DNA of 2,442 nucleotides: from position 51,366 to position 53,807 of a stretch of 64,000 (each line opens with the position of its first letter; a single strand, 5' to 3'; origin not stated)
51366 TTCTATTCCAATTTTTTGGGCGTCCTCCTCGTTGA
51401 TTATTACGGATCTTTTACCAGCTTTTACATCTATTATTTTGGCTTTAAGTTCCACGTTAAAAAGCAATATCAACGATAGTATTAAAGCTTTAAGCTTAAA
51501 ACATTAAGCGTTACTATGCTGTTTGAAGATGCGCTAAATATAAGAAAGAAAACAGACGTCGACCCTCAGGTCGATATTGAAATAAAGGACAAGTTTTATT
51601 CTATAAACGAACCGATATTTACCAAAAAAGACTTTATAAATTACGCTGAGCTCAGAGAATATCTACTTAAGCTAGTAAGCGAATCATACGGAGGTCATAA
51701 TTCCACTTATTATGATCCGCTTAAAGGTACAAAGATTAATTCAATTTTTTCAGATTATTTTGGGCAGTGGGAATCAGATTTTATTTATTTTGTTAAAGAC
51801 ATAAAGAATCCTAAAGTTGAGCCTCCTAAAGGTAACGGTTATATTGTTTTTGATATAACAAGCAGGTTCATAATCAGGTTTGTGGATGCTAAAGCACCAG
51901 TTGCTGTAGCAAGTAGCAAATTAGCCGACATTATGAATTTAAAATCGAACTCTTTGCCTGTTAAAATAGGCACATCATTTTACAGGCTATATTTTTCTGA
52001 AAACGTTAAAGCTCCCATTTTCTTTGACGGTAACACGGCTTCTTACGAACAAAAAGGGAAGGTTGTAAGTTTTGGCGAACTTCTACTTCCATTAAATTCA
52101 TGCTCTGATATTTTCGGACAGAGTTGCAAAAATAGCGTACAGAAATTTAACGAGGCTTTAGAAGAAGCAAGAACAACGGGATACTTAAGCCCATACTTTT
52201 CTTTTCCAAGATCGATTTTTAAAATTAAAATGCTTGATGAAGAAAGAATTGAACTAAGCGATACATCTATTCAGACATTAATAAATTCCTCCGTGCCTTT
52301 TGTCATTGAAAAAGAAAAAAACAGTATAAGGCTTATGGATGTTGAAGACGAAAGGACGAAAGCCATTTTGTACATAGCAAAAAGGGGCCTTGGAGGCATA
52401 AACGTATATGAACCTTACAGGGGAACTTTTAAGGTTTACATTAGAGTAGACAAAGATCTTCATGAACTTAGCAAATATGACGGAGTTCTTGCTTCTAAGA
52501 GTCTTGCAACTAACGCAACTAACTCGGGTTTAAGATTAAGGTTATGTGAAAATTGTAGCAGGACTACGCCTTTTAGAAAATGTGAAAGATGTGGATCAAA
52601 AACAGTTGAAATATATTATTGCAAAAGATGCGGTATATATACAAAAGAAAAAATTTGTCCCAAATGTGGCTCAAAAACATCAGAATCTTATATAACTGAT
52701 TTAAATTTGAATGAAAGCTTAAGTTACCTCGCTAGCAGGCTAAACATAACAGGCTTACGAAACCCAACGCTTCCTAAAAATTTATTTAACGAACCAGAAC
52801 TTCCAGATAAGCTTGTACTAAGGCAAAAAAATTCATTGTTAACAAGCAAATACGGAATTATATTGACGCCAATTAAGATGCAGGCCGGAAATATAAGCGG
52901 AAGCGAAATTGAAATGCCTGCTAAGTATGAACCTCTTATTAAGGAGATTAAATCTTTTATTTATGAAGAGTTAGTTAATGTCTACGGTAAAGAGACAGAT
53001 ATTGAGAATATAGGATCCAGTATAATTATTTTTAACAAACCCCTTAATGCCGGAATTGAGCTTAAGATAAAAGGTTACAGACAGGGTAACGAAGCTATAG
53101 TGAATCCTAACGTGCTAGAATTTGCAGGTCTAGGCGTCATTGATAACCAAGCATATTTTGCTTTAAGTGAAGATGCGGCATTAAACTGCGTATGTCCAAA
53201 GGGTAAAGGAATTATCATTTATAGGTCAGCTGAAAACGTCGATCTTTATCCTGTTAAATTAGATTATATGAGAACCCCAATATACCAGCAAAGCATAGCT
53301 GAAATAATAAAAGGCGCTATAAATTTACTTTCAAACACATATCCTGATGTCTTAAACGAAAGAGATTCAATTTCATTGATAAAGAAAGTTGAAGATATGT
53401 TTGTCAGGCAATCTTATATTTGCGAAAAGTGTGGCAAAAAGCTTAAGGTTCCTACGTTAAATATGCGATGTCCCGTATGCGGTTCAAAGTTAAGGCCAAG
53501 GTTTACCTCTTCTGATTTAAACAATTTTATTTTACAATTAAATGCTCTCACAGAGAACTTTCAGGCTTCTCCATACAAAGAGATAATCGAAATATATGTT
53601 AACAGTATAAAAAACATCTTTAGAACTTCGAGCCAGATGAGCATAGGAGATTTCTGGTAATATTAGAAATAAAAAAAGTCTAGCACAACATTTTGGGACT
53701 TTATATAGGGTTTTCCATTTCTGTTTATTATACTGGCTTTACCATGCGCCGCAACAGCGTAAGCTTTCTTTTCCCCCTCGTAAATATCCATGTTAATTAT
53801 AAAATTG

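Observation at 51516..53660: Shortened DP2 (PolD large subunit)-like protein that keeps the Zn modules and C-terminal tail but lacks the acidic catalytic motif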

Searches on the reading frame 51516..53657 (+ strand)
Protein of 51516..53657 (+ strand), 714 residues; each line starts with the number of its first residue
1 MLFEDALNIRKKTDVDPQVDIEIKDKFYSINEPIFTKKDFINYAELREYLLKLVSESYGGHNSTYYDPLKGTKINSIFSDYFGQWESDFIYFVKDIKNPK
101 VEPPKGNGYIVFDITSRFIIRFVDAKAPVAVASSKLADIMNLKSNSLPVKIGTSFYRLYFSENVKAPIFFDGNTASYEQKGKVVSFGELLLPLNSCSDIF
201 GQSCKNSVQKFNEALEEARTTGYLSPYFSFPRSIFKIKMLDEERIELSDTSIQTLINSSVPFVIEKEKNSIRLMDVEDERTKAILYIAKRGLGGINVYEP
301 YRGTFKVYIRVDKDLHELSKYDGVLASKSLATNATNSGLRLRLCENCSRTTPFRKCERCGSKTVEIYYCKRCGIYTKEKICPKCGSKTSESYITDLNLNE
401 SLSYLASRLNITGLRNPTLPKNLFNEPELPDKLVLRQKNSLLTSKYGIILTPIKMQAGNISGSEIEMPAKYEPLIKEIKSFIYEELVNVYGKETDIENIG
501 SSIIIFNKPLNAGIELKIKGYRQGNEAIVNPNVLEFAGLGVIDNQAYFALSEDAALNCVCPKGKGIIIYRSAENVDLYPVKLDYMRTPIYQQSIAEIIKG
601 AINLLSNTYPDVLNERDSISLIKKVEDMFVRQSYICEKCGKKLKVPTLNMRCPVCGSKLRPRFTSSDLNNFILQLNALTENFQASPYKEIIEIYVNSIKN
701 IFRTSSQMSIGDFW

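Call 3: search_protein_families(library=pfam, proteins=[window:51516-53657:+], max_evalue=10)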
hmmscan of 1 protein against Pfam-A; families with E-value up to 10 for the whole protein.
window:51516-53657:+ (714 aa): 20 families
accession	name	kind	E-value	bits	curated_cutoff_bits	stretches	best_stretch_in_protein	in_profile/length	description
PF12773.13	DZR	-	1e-05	26.1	27.3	2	633-662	12-37/45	Double zinc ribbon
PF04135.18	Nop10p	-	0.0011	19.4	27.2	2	365-389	4-28/52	Nucleolar RNA-binding protein, Nop10p family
PF24844.1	PolC_DP2_central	-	0.0021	17.5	24.3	2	335-376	329-370/372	DNA polymerase II large subunit DP2, central domain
PF18912.6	DZR_2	-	0.0026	18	27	2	631-659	19-46/56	Double zinc ribbon domain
PF01155.25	HypA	-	0.0076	16.7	28.9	1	631-658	68-95/112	Hydrogenase/urease nickel incorporation, metallochaperone, hypA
PF03660.19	PHF5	-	0.0078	16.9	26.7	1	339-383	41-87/104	PHF5-like protein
PF24859.1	FdhE_central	-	0.022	15.3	27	1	380-405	1-26/39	FdhE, central domain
PF07191.17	Zn_ribbon_6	-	0.022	15.2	25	1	632-660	15-40/67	Double zinc ribbon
PF11781.13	Zn_ribbon_RRN7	-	0.058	13.5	27.1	1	648-666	3-18/32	Zinc-finger of RNA-polymerase I-specific TFIIB, Rrn7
PF23455.1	DUF7129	-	0.071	13.3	30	1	633-660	11-38/45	Domain of unknown function (DUF7129)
PF13248.11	Zn_ribbon_3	-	0.075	13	27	1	379-387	3-11/26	zinc-ribbon domain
PF03804.19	DUF325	-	0.19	12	28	0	624-645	96-116/137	Viral proteins of unknown function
PF03119.21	DNA_ligase_ZBD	-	0.75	10.2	25.8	1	651-660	1-10/27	NAD-dependent DNA ligase C4 zinc finger domain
PF14319.11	Zn_Tnp_IS91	-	1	9.8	26.3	1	327-395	12-73/90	Transposase zinc-binding domain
PF14205.11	Cys_rich_KTR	-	1.1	9.5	25.5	1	651-664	5-18/54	Cysteine-rich KTR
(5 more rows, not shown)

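Call 4: search_protein_families(library=ncbifam, proteins=[window:51516-53657:+], max_evalue=10)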
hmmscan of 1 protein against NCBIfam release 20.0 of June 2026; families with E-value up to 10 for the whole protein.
window:51516-53657:+ (714 aa): 17 families
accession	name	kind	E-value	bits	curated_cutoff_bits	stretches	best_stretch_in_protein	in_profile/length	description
NF003103.0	PRK04023.1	equivalog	1.1e-19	69.7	1269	2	336-448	625-741/1125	DNA polymerase II large subunit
NF011302.0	PRK14714.1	equivalog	5.7e-15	54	1791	2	341-412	680-756/1350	DNA-directed DNA polymerase II large subunit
TIGR00354.1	polC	equivalog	1.9e-08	32.4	702.15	2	628-713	1008-1096/1096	DNA polymerase II large subunit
NF011303.0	PRK14715.1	equivalog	2.9e-06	24.6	1585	1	628-713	1537-1624/1627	DNA-directed DNA polymerase II large subunit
NF009623.0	PRK13130.1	equivalog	0.00019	21.5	68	3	365-390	4-29/56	RNA-protein complex protein Nop10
NF001607.0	PRK00398.1-4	equivalog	0.00021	20.9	89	1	630-659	6-38/53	DNA-directed RNA polymerase subunit P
NF041664.1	RNAP_arch_Epp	equivalog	0.0024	17.7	50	2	369-412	3-48/57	transcription elongation factor subunit Spt4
NF009146.0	PRK12496.1-3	equivalog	0.0064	16.2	268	1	623-660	112-149/162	hypothetical protein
NF040849.1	tRNAmod_TiaS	equivalog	0.014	14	600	2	293-383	294-386/422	tRNA(Ile2) 2-agmatinylcytidine synthetase TiaS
NF033497.1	rubre_like_arch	subfamily_domain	0.1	12.4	32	1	636-665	3-32/34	rubrerythrin-like domain-containing protein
NF006224.0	PRK08351.1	equivalog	0.21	11.6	108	2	369-388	6-25/61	DNA-directed RNA polymerase subunit E''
NF011481.0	PRK14890.1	equivalog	1.4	9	61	1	632-658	8-36/61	putative Zn-ribbon RNA-binding protein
TIGR02487.1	NrdD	equivalog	4.1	5.8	326.35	1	365-389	526-551/581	anaerobic ribonucleoside-triphosphate reductase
NF033538.2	transpos_IS91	equivalog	4.7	6.1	125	1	330-395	19-77/356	IS91 family transposase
NF008757.0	PRK11788.1-5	equivalog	5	6.2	363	1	593-655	313-373/388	lipopolysaccharide assembly protein LapB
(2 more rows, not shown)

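Call 5: search_solved_structures(query=window:51516-53657:+, max_evalue=10, show_alignments=3)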
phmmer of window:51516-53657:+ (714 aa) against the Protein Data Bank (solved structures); distinct sequences matched with E-value up to 10: 31.
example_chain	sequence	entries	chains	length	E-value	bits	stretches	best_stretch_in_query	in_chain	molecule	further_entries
6hms_B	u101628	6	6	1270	1.5e-06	29.9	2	628-682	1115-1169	DNA polymerase II large subunit,DNA polymerase II large subunit | DP2 | DNA polymerase II large subunit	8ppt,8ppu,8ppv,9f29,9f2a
6t8h_B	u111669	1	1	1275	1.5e-06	29.9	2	628-682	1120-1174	DP2 subunit of D-family DNA-polymerase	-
6knb_B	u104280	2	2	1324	4.2e-05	25.2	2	628-703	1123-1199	DNA polymerase D DP2 (DNA polymerase II large) subunit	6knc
2aqc_A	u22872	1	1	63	0.00032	22.2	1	366-389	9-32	Ribosome biogenesis protein Nop10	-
2apo_B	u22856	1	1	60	0.00054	21.5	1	367-389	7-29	Ribosome biogenesis protein Nop10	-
2ey4_E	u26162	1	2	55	0.013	16.9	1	366-392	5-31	Ribosome biogenesis protein Nop10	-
2rfk_B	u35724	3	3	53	0.014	16.9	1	366-392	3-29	Ribosome biogenesis protein Nop10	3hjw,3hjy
3lwo_B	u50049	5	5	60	0.015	16.7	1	366-392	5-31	Ribosome biogenesis protein Nop10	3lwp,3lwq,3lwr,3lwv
36ro_P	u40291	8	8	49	0.015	16.7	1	630-660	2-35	DNA-directed RNA polymerase subunit Rpo12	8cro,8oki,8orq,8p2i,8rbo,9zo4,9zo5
2hvy_C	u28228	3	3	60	0.016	16.6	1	366-392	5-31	Ribosome biogenesis protein Nop10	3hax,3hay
3mqk_B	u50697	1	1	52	0.017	16.5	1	366-392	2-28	Ribosome biogenesis protein Nop10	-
4qiw_P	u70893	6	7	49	0.028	15.8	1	633-660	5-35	DNA-directed RNA polymerase subunit P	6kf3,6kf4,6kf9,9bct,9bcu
2aus_D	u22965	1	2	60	0.038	15.4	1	366-392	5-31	Ribosome biogenesis protein Nop10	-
3lpe_B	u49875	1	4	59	0.058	14.8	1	368-410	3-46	DNA-directed RNA polymerase subunit E''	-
4zn1_B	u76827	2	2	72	0.078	14.3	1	368-410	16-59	Transcription elongation factor Spt4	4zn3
5ijl_A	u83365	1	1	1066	0.95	10.7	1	343-448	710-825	DNA polymerase II large subunit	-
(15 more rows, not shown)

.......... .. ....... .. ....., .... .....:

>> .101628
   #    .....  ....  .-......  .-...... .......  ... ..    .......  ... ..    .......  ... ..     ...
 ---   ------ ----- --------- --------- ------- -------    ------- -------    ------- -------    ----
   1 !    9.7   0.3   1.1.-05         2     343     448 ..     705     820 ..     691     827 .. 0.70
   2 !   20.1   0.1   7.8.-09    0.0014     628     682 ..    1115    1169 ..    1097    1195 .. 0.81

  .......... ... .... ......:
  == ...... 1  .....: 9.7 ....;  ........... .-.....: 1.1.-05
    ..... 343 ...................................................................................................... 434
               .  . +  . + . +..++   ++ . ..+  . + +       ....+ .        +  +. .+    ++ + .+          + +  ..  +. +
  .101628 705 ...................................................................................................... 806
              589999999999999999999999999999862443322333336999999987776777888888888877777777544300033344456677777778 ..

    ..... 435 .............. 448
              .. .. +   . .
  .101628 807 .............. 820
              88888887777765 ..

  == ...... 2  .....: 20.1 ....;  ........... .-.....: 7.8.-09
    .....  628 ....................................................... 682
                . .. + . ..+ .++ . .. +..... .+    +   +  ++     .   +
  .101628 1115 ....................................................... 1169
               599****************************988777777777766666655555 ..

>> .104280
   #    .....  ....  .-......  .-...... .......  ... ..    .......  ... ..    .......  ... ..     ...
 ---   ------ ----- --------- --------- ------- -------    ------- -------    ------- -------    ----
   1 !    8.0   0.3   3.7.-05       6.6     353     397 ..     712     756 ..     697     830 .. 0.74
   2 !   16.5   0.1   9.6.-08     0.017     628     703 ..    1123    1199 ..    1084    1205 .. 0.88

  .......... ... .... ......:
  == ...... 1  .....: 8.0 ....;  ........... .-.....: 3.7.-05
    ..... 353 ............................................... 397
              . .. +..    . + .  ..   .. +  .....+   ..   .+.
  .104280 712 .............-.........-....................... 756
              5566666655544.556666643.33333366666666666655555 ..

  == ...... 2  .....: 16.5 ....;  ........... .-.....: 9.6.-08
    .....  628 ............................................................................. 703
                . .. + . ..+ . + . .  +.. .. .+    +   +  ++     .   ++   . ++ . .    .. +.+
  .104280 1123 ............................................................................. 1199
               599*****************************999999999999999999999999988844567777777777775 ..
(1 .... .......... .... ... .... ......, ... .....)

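Call 7: find_homologous_proteins(query=window:51516-53657:+)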
Query window:51516-53657:+ (714 aa): 15 proteins with E <= 0.001 among 8000 candidates.
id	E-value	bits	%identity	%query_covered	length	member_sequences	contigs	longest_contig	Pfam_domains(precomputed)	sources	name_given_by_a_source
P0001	0.0e+0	1507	93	100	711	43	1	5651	PF12773.14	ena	-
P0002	0.0e+0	1479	91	100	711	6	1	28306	PF12773.14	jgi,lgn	jgi:rRNA maturation protein Nop10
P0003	0.0e+0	1471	91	100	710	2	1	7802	PF12773.14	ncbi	ncbi:MAG: hypothetical protein RXR18_05110 [Nitrososphaeria archaeon]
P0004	0.0e+0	1301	90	89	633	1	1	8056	-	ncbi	ncbi:MAG: hypothetical protein RXR19_05140, partial [Nitrososphaeria archaeon]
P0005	0.0e+0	1204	73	100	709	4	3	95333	PF12773.14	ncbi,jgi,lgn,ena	-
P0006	0.0e+0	1198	73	100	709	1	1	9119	PF12773.14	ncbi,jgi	-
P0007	0.0e+0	1170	71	100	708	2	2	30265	PF12773.14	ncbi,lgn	-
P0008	1.5e-230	785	48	100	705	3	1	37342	PF12773.14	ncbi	-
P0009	7.5e-12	62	29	27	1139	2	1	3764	PF03833.20,PF24844.2,PF24846.2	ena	-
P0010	7.9e-10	56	28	27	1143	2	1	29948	PF03833.20,PF24844.2,PF24846.2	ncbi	-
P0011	1.8e-7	48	33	15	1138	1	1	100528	PF03833.20,PF24844.2,PF24846.2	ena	-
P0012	8.9e-7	46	30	15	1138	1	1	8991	PF03833.20,PF24844.2,PF24846.2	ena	-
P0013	9.0e-7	46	30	15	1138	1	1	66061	PF03833.20,PF24844.2,PF24846.2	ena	-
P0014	3.0e-6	44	30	15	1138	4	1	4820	PF03833.20,PF24844.2,PF24846.2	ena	-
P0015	4.0e-6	43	36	15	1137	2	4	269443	PF03833.20,PF24844.2,PF24846.2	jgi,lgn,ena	jgi:DNA polymerase II large subunit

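Call 12: list_cluster_members(proteins=[window:51516-53657:+, P0001, P0002, P0003, P0005, P0006, P0007, P0008])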
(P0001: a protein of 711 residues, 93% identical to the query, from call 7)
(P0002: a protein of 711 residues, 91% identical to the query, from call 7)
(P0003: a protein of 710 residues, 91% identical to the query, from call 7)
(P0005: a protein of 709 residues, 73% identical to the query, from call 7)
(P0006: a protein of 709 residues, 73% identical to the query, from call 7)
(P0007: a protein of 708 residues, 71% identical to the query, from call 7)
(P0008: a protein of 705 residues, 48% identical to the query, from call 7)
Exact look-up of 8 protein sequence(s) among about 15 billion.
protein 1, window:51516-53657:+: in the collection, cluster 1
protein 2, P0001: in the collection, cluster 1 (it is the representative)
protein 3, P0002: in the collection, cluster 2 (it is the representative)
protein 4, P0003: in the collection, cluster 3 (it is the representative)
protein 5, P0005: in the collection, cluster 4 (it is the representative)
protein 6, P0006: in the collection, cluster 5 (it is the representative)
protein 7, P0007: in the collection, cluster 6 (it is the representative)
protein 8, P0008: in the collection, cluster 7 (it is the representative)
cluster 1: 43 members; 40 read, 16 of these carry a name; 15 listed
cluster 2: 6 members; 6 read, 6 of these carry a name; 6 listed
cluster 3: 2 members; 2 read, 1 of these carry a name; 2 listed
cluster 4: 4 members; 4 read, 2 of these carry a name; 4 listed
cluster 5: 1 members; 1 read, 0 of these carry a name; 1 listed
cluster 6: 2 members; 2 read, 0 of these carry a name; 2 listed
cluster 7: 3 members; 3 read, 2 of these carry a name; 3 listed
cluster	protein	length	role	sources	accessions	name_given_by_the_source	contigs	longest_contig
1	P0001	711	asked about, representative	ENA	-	-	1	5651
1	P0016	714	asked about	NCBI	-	-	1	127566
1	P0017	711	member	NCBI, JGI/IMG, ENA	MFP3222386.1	MAG: hypothetical protein RXR21_01745 [Nitrososphaeria archaeon]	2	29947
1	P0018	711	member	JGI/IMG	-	rRNA maturation protein Nop10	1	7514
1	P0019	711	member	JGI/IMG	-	Archaeal DNA polymerase II, large subunit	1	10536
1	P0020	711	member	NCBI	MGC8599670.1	MAG: hypothetical protein ACP5LX_01240 [Nitrososphaeria archaeon]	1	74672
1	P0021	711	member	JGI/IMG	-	rRNA maturation protein Nop10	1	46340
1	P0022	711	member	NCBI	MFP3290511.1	MAG: hypothetical protein RXO33_01910 [Nitrososphaeria archaeon]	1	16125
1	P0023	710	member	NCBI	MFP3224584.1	MAG: hypothetical protein RXR30_02080 [Nitrososphaeria archaeon]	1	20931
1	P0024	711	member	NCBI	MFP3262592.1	MAG: hypothetical protein RXP28_07185 [Nitrososphaeria archaeon]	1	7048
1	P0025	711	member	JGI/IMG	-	Archaeal DNA polymerase II, large subunit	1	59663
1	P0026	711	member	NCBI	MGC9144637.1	MAG: hypothetical protein ACP5GS_00745 [Nitrososphaeria archaeon]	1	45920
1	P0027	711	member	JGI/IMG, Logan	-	rRNA maturation protein Nop10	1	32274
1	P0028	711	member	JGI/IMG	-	rRNA maturation protein Nop10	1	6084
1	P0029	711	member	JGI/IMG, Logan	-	rRNA maturation protein Nop10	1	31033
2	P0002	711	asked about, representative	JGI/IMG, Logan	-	rRNA maturation protein Nop10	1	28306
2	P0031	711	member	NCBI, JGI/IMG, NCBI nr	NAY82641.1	MAG: hypothetical protein GU362_07230 [Thaumarchaeota archaeon] | rRNA maturation protein Nop10/DNA-directed RNA polymerase subunit RPC12/RpoP | hypothetical protein [Nitrososphaerota archaeon]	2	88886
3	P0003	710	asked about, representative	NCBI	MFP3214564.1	MAG: hypothetical protein RXR18_05110 [Nitrososphaeria archaeon]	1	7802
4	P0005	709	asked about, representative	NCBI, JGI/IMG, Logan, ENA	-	-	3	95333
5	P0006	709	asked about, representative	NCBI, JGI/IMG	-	-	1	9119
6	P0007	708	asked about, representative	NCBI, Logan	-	-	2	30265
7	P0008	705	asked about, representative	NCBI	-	-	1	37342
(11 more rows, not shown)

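Call 15: search_solved_structures(query=A1, max_evalue=1, show_alignments=2)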
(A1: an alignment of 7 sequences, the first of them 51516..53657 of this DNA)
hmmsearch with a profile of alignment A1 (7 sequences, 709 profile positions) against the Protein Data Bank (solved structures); distinct sequences matched with E-value up to 1: 21.
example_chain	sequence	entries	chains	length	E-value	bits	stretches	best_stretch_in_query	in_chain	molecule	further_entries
6hms_B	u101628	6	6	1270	5.6e-11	44.7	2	623-683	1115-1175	DNA polymerase II large subunit,DNA polymerase II large subunit | DP2 | DNA polymerase II large subunit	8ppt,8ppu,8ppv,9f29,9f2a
6t8h_B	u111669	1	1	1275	5.7e-11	44.7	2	623-683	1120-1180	DP2 subunit of D-family DNA-polymerase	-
6knb_B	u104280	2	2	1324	7.5e-09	37.7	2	623-698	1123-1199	DNA polymerase D DP2 (DNA polymerase II large) subunit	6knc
2aqc_A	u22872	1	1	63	0.00086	21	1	361-386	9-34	Ribosome biogenesis protein Nop10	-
5ijl_A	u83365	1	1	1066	0.0016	20.1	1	333-444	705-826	DNA polymerase II large subunit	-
2apo_B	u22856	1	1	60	0.0018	19.9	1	362-386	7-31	Ribosome biogenesis protein Nop10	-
4qiw_P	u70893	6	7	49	0.031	15.9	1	628-654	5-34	DNA-directed RNA polymerase subunit P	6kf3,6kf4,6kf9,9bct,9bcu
2ey4_E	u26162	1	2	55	0.032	15.8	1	361-387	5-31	Ribosome biogenesis protein Nop10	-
2aus_D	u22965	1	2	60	0.033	15.7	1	361-387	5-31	Ribosome biogenesis protein Nop10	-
2rfk_B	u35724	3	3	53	0.037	15.6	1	361-387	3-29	Ribosome biogenesis protein Nop10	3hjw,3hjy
3lwo_B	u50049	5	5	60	0.04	15.5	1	361-387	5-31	Ribosome biogenesis protein Nop10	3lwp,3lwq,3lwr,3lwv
36ro_P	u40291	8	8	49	0.041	15.4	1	625-654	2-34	DNA-directed RNA polymerase subunit Rpo12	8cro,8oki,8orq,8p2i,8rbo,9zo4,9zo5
2hvy_C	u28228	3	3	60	0.041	15.4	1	361-387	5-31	Ribosome biogenesis protein Nop10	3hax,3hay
3mqk_B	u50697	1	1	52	0.042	15.4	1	361-387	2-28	Ribosome biogenesis protein Nop10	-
5syb_A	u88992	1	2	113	0.054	15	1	336-383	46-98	PHD finger-like domain-containing protein 5A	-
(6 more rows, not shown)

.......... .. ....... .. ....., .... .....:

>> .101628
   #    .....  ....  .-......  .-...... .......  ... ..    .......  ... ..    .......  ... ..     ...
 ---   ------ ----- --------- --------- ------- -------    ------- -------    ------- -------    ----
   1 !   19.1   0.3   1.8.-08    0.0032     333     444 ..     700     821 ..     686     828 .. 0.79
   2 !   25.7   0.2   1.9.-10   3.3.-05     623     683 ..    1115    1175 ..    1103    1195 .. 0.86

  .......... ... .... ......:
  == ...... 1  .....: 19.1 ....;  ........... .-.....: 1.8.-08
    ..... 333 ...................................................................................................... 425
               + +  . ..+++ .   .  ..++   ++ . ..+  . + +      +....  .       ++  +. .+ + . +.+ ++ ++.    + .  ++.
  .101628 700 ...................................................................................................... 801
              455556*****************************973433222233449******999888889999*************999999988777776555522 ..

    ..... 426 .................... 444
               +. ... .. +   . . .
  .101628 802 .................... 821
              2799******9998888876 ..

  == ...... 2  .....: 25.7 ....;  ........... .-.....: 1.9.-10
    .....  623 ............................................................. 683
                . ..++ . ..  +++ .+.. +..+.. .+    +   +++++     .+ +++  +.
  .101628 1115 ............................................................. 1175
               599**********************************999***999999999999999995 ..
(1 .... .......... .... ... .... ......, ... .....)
